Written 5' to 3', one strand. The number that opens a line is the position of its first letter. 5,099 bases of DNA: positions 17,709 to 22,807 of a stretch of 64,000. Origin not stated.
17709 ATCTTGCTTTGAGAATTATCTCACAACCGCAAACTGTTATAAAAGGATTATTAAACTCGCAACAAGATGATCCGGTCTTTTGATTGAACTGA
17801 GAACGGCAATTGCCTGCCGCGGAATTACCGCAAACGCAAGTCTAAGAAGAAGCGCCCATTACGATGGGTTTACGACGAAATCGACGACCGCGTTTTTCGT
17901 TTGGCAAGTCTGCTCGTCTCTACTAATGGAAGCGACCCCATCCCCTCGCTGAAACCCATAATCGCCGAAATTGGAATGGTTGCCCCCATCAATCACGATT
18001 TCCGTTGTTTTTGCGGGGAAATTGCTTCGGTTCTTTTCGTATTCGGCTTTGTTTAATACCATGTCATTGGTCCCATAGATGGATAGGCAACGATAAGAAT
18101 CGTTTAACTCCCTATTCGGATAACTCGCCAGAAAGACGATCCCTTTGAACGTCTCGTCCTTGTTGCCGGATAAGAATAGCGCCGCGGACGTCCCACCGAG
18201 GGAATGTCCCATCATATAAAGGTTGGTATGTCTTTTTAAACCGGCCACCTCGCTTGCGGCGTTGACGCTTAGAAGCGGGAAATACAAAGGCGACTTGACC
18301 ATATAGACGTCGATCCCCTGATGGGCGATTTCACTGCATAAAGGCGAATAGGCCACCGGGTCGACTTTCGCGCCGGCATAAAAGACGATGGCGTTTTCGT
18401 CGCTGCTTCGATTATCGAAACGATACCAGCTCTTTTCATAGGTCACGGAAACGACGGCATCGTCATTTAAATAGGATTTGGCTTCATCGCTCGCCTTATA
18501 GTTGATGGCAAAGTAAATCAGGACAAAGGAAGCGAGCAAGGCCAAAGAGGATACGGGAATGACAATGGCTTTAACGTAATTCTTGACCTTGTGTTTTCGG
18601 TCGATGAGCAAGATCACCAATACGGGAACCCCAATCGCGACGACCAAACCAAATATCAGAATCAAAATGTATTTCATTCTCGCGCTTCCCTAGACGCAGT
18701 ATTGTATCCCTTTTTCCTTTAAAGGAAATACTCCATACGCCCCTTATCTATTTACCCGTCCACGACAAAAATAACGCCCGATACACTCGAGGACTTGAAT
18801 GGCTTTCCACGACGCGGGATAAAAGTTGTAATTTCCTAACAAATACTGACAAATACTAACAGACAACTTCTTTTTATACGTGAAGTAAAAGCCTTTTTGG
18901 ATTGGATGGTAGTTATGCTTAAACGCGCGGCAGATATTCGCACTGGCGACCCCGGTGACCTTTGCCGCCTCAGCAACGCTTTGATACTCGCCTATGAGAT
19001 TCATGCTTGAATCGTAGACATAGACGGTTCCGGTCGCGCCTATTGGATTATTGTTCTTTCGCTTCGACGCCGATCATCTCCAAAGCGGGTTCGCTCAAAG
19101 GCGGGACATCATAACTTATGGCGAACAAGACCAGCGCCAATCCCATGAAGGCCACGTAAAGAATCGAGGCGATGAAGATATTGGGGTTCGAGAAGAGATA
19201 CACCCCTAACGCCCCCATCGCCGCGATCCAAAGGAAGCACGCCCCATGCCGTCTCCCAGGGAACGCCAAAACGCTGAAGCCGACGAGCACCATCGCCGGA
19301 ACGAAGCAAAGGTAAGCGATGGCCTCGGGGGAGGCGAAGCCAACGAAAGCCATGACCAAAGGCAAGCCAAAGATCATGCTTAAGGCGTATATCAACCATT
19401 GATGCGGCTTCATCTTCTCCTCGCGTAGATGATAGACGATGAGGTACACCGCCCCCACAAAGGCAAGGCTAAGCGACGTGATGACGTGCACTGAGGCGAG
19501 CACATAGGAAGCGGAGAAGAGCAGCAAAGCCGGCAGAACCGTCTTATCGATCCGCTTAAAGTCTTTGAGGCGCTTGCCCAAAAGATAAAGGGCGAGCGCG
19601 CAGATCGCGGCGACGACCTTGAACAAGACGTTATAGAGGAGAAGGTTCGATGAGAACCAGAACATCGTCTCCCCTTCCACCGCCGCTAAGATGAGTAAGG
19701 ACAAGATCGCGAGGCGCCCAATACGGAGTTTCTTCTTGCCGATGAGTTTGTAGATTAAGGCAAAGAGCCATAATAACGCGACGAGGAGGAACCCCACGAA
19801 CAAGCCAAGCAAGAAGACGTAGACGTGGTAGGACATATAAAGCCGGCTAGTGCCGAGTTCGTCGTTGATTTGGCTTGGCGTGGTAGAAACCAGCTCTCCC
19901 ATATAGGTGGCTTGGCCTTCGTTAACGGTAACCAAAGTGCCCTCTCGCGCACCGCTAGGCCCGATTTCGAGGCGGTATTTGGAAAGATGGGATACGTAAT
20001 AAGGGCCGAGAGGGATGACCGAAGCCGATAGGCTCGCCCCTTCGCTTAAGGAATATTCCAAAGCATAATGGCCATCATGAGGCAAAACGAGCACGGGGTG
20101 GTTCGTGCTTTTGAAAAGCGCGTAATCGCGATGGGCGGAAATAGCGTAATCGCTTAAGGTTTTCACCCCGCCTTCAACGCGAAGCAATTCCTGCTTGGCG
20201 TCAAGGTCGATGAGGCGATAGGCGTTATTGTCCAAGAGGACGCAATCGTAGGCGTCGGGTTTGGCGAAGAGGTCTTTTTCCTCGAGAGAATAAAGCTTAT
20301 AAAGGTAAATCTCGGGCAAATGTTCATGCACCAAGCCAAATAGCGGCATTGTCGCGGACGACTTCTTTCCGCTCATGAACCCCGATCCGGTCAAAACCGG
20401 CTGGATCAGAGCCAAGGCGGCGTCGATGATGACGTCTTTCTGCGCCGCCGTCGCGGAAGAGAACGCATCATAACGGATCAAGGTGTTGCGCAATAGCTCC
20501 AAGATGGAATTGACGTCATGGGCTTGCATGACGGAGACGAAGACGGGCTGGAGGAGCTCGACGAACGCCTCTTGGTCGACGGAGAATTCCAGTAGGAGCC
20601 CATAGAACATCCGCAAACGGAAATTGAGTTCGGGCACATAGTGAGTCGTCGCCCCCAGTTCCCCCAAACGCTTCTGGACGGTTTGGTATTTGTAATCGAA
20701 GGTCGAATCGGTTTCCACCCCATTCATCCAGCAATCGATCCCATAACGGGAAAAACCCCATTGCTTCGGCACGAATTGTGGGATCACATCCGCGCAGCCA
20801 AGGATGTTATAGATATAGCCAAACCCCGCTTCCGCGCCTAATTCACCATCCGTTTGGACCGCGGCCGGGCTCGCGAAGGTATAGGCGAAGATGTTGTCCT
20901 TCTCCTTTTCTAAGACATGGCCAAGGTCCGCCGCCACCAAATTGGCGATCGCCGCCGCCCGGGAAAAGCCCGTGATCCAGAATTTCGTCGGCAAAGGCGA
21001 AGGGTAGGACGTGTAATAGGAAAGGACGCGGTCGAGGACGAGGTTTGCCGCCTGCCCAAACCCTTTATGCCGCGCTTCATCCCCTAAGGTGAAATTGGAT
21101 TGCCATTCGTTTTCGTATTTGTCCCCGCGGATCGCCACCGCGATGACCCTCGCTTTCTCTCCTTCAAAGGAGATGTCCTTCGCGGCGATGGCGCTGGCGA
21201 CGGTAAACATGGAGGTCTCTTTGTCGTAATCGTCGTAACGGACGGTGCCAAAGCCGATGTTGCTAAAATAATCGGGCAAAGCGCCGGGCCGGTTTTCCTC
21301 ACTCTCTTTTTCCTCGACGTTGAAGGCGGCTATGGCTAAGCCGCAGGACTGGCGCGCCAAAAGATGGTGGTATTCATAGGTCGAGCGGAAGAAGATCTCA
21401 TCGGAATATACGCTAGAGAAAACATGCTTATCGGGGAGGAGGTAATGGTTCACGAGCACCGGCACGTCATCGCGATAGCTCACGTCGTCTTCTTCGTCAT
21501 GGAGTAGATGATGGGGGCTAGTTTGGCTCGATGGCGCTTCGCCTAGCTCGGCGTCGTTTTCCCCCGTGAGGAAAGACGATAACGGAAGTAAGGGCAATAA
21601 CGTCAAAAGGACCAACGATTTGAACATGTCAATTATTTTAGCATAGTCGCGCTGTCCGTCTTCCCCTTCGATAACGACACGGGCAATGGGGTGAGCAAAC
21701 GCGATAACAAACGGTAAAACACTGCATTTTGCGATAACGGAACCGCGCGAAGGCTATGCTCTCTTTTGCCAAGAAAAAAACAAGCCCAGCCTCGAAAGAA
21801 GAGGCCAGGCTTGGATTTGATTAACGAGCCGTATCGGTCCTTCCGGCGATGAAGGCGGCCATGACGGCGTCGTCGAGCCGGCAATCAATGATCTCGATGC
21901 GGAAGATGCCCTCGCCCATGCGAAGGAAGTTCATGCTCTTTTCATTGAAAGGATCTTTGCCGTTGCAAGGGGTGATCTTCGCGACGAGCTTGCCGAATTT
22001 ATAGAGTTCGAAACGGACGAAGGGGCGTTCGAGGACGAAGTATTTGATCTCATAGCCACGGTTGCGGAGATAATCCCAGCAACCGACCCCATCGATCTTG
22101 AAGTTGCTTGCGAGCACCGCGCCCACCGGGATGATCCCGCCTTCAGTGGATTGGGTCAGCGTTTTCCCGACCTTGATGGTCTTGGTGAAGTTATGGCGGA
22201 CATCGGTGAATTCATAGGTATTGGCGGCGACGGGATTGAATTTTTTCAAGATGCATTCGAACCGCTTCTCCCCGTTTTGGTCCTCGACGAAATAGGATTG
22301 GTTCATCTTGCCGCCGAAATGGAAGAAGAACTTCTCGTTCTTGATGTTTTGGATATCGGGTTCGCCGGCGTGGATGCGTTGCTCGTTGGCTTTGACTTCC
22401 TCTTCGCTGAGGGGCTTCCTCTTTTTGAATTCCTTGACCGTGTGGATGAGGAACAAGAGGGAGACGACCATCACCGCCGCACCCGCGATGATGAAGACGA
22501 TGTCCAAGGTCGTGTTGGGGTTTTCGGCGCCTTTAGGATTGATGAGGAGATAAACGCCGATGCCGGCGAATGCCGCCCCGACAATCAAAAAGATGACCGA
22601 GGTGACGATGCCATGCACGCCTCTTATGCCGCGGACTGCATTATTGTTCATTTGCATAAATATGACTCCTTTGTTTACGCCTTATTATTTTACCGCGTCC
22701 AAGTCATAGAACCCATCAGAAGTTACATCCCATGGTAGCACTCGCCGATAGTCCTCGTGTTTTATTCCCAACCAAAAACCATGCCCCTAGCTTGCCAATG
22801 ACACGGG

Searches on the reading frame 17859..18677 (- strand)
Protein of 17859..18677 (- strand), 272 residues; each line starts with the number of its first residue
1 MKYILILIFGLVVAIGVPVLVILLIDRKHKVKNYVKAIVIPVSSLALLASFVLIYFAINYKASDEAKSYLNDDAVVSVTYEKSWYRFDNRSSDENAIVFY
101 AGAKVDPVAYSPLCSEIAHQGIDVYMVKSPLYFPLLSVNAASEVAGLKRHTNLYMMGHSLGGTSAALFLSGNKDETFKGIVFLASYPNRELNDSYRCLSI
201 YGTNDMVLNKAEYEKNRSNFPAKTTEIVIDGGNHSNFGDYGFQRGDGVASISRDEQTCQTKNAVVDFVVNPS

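Call 9: search_protein_families(library=pfam, proteins=[window:17859-18677:-], max_evalue=0.01)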
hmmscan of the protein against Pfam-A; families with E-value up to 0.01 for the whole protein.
window:17859-18677:- (272 aa): 4 families
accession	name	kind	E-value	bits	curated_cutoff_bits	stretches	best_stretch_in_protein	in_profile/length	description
PF12695.13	Abhydrolase_5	-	8.7e-48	162.6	27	1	97-257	2-163/164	Alpha/beta hydrolase family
PF12146.15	Hydrolase_4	-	9.3e-06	25.5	27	1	148-185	73-109/239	Serine aminopeptidase, S33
PF00561.26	Abhydrolase_1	-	4.1e-05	23.8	25.8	0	150-185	68-102/245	alpha/beta hydrolase fold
PF20408.4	Abhydrolase_11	-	0.0028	17.9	27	0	133-187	57-108/193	Alpha/beta hydrolase domain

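Call 25: find_encoding_contigs(protein=window:17859-18677:-, flank=10000, max_places=10)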
Protein window:17859-18677:- (272 aa): 14 contigs read that carry it; 8 places shown.
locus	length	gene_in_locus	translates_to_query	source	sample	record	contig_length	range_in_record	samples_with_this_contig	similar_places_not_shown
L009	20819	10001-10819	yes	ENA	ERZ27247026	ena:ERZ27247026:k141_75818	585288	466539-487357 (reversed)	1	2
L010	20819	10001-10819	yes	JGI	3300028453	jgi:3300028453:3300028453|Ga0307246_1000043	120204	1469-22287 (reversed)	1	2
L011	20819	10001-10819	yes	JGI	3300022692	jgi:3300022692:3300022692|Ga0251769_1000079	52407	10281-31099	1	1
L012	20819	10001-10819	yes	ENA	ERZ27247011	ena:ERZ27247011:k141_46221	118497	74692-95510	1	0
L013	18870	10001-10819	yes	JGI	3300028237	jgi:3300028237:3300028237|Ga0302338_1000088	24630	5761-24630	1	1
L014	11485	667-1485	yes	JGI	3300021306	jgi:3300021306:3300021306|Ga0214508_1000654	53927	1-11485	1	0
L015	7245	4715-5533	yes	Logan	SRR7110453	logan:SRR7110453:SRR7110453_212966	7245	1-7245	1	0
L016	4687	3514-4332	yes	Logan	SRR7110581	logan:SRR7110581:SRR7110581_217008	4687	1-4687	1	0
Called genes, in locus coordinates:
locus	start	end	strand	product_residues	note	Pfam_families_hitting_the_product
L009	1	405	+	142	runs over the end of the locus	-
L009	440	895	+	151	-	-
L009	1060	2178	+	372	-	PF16738:CBM26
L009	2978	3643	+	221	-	PF12686:DUF3800 (faint)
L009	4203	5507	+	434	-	PF13173:AAA_14, PF13635:DUF4143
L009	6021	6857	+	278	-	-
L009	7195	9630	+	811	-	PF01764:Lipase_3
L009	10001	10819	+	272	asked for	PF12146:Hydrolase_4 (faint), PF12695:Abhydrolase_5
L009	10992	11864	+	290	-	PF01541:GIY-YIG (weak), PF14267:DUF4357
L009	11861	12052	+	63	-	PF15731:MqsA_antitoxin (weak), PF12844:HTH_19 (weak), PF13560:HTH_31 (weak), PF01381:HTH_3, PF13412:HTH_24 (faint)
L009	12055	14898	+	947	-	PF04313:HSDR_N, PF00270:DEAD, PF04851:ResIII, PF18766:SWI2_SNF2, PF22679:T1R_D3-like, PF12008:EcoR124_C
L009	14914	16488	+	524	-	PF12161:HsdM_N, PF02384:N6_Mtase, PF07669:Eco57I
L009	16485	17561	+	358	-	PF01420:Methylase_S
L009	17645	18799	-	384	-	PF01420:Methylase_S (weak)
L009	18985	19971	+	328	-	PF01420:Methylase_S (faint)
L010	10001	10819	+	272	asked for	PF12146:Hydrolase_4 (faint), PF12695:Abhydrolase_5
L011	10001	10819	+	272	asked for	PF12146:Hydrolase_4 (faint), PF12695:Abhydrolase_5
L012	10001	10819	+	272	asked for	PF12146:Hydrolase_4 (faint), PF12695:Abhydrolase_5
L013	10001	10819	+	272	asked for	PF12146:Hydrolase_4 (faint), PF12695:Abhydrolase_5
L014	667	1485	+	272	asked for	PF12146:Hydrolase_4 (faint), PF12695:Abhydrolase_5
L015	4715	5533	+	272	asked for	PF12146:Hydrolase_4 (faint), PF12695:Abhydrolase_5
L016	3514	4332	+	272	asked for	PF12146:Hydrolase_4 (faint), PF12695:Abhydrolase_5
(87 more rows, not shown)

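Call 69: search_protein_families(library=padloc, proteins=[window:17859-18677:-], max_evalue=0.001)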
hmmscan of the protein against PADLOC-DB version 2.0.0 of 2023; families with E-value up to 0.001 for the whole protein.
window:17859-18677:- (272 aa): 0 families

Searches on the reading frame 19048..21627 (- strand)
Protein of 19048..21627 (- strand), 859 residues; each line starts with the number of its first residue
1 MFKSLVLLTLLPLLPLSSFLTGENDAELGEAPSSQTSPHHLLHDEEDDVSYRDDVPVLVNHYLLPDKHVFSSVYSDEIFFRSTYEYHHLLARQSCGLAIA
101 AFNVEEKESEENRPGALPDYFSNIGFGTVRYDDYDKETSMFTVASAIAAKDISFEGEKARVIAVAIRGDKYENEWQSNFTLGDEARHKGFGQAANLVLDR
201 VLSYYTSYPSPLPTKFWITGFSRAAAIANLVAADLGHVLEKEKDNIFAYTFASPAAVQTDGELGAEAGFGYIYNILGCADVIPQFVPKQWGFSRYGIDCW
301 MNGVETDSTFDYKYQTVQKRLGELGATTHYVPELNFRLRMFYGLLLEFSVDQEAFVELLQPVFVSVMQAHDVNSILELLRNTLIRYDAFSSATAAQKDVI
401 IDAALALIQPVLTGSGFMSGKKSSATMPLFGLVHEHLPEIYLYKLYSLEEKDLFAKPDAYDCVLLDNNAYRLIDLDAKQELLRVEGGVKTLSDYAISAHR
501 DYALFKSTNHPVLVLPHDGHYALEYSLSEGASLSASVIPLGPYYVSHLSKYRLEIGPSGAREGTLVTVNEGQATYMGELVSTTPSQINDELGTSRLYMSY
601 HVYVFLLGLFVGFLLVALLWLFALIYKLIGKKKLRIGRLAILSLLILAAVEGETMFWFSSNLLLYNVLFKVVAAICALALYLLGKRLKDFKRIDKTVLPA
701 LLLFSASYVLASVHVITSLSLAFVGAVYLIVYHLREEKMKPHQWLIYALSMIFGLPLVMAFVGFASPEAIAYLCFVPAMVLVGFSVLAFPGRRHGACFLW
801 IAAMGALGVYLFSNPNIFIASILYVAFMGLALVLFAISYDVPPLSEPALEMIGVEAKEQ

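Call 9: search_protein_families(library=pfam, proteins=[window:19048-21627:-], max_evalue=0.01)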
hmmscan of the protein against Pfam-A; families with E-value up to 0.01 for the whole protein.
window:19048-21627:- (859 aa): 1 family
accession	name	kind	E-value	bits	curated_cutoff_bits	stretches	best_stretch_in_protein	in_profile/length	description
PF01764.32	Lipase_3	-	2.4e-09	37.7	22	1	183-288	31-138/140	Lipase (class 3)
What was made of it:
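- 18819..23058 (.): 4.2-kb segment carrying a Lipase_3 protein (19048-21627) and a transmembrane protein (21821-22657). Call 9.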

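Call 69: search_protein_families(library=padloc, proteins=[window:19048-21627:-], max_evalue=0.001)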
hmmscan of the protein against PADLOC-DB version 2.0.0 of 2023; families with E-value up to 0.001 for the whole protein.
window:19048-21627:- (859 aa): 0 families

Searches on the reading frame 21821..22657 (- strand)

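Call 9: search_protein_families(library=pfam, proteins=[window:21821-22657:-], max_evalue=0.01)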
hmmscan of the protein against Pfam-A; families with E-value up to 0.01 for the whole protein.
window:21821-22657:- (278 aa): 2 families
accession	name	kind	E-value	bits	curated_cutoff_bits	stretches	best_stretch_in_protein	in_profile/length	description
PF00335.26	Tetraspanin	-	0.00034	20.8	32.1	1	17-76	6-71/225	Tetraspanin family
PF20712.2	CyanoTRADDas_TM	-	0.0069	16.9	24.3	0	19-71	12-59/68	Cyanobacterial TRADD-N associated 2-Transmembrane domain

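Call 69: search_protein_families(library=padloc, proteins=[window:21821-22657:-], max_evalue=0.001)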
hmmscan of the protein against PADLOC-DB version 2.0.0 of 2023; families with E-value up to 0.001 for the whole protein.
window:21821-22657:- (278 aa): 0 families
